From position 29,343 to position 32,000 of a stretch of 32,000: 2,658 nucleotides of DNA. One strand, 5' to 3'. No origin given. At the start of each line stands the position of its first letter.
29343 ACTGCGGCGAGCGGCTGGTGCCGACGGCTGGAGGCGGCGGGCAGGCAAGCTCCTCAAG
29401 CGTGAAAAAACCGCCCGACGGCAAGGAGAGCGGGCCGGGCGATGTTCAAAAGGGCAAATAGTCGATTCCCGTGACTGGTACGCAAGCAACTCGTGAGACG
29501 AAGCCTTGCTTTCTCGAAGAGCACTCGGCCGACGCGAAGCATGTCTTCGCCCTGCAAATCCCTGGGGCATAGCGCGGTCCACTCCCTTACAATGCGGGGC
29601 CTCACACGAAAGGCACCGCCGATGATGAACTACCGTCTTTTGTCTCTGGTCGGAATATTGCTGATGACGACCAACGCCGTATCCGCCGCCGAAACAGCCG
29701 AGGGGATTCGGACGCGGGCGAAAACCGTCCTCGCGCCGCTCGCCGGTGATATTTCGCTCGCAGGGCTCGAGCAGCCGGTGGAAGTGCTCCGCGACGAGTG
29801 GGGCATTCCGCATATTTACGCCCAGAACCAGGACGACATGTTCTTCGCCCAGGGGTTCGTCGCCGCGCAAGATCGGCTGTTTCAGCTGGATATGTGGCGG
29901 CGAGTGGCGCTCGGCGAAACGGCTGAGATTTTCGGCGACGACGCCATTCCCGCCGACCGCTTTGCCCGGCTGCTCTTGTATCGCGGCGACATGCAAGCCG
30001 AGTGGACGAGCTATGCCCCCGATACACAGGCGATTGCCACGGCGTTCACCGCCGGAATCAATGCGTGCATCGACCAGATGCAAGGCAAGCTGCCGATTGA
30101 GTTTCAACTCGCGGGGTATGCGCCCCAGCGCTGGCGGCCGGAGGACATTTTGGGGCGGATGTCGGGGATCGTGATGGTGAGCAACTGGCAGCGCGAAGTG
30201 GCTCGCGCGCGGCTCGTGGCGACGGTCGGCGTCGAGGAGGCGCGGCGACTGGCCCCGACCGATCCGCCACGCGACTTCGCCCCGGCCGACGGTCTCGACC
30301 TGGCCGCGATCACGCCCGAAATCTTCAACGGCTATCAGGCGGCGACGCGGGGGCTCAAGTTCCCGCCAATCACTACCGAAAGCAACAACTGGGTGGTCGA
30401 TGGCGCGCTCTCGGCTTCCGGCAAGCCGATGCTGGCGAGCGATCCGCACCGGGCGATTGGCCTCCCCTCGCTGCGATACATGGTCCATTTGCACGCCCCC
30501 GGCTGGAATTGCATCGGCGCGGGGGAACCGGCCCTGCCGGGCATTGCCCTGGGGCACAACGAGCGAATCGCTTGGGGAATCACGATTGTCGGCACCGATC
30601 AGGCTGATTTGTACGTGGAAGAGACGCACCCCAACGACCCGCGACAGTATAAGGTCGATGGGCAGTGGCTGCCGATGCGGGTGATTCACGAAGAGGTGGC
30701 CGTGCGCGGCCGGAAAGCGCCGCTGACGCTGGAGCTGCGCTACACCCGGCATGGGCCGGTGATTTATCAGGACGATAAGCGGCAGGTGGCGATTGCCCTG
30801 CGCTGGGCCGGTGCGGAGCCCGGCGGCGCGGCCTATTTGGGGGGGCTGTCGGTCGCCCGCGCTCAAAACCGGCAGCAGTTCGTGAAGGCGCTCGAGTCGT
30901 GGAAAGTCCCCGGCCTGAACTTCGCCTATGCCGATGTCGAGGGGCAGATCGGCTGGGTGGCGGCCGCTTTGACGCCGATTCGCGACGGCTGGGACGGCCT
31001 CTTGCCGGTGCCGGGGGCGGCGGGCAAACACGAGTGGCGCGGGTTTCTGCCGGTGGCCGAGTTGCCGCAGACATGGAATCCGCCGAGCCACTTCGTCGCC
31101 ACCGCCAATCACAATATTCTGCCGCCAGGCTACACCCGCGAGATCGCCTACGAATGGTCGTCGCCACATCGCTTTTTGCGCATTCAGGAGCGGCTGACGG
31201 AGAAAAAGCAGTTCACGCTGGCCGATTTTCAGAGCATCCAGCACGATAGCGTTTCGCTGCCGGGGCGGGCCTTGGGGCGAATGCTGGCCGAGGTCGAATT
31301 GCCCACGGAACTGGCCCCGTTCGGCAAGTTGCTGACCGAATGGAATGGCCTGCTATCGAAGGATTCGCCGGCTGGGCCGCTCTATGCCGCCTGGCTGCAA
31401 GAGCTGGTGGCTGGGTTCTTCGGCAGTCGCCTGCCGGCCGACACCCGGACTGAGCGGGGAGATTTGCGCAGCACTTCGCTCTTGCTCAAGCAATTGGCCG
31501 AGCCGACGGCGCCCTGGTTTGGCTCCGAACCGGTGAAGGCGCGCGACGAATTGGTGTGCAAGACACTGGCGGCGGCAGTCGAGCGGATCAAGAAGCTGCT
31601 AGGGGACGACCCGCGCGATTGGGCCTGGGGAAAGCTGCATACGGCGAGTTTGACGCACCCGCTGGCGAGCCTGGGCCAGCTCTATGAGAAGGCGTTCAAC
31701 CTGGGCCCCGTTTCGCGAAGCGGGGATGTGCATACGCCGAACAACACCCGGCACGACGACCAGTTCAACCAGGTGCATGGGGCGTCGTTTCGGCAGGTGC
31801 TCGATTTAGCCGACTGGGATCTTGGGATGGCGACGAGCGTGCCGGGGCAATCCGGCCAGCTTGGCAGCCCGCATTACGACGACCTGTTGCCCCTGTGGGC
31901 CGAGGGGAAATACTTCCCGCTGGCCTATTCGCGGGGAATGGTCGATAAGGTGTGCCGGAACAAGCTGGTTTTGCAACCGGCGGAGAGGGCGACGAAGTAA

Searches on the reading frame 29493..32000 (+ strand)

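Call 71: search_protein_families(library=pfam, proteins=[window:29493-32000:+], max_evalue=0.0001)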
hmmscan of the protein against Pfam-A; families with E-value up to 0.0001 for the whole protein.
window:29493-32000:+ (835 aa): 1 family
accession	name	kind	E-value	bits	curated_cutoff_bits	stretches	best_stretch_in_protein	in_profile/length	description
PF01804.23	Penicil_amidase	-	2.2e-220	734.7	21.3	1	95-817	1-673/675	Penicillin amidase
